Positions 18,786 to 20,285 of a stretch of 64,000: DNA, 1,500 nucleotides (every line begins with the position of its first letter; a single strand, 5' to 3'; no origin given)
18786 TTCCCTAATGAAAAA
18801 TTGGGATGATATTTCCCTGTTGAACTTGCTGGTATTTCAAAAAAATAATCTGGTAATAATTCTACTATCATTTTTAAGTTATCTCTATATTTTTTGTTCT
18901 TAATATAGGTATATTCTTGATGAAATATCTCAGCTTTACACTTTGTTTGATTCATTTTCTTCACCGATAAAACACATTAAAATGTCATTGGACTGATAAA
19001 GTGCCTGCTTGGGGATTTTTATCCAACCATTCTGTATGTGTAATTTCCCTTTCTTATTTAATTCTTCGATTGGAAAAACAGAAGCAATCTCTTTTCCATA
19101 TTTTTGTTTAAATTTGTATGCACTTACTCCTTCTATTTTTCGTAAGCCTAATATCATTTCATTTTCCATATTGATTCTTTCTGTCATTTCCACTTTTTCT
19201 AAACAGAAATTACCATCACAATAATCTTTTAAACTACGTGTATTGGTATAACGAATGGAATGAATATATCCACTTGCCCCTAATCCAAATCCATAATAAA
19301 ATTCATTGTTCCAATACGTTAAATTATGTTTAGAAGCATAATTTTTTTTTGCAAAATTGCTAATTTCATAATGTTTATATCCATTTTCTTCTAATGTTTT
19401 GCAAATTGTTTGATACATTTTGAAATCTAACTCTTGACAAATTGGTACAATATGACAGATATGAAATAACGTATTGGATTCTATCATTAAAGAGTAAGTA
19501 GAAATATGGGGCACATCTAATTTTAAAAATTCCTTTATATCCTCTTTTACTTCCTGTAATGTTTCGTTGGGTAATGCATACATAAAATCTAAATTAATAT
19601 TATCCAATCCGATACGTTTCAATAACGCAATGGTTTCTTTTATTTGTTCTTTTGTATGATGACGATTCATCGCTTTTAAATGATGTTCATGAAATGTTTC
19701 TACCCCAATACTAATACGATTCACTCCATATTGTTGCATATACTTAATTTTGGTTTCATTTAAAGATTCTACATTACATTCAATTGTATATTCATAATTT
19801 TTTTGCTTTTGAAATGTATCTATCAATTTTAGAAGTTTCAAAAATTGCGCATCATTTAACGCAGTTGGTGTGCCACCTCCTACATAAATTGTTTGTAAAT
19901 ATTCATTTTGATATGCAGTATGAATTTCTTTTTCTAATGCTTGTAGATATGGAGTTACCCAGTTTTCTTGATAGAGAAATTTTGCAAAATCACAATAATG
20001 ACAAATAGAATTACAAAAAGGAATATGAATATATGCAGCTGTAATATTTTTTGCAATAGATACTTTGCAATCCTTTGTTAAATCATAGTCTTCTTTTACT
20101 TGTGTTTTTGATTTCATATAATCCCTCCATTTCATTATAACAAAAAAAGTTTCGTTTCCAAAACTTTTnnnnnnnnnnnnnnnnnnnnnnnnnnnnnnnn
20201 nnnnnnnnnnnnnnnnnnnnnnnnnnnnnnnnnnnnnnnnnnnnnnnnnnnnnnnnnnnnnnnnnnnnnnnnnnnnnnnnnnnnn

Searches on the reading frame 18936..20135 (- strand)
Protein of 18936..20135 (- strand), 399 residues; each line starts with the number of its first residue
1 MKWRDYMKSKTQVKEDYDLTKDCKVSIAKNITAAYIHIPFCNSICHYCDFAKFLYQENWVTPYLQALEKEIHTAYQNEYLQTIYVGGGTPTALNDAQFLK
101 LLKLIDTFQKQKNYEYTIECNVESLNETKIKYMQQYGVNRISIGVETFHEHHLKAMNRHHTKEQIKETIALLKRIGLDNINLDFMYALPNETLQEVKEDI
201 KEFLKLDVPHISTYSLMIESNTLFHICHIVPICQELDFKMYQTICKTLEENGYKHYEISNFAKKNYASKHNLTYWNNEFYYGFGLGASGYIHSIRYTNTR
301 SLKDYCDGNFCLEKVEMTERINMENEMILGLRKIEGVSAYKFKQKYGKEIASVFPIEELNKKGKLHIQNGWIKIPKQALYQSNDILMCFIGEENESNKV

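Call 85: search_protein_families(library=pfam, proteins=[window:18936-20135:-], max_evalue=0.00001)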
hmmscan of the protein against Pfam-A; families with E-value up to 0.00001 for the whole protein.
window:18936-20135:- (399 aa): 2 families
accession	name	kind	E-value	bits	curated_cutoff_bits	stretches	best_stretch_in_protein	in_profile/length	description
PF04055.27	Radical_SAM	-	4.8e-32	111.9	29.5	1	35-201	1-164/166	Radical SAM superfamily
PF06969.22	HemN_C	-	1.5e-06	28.6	24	0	323-378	7-64/67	HemN C-terminal domain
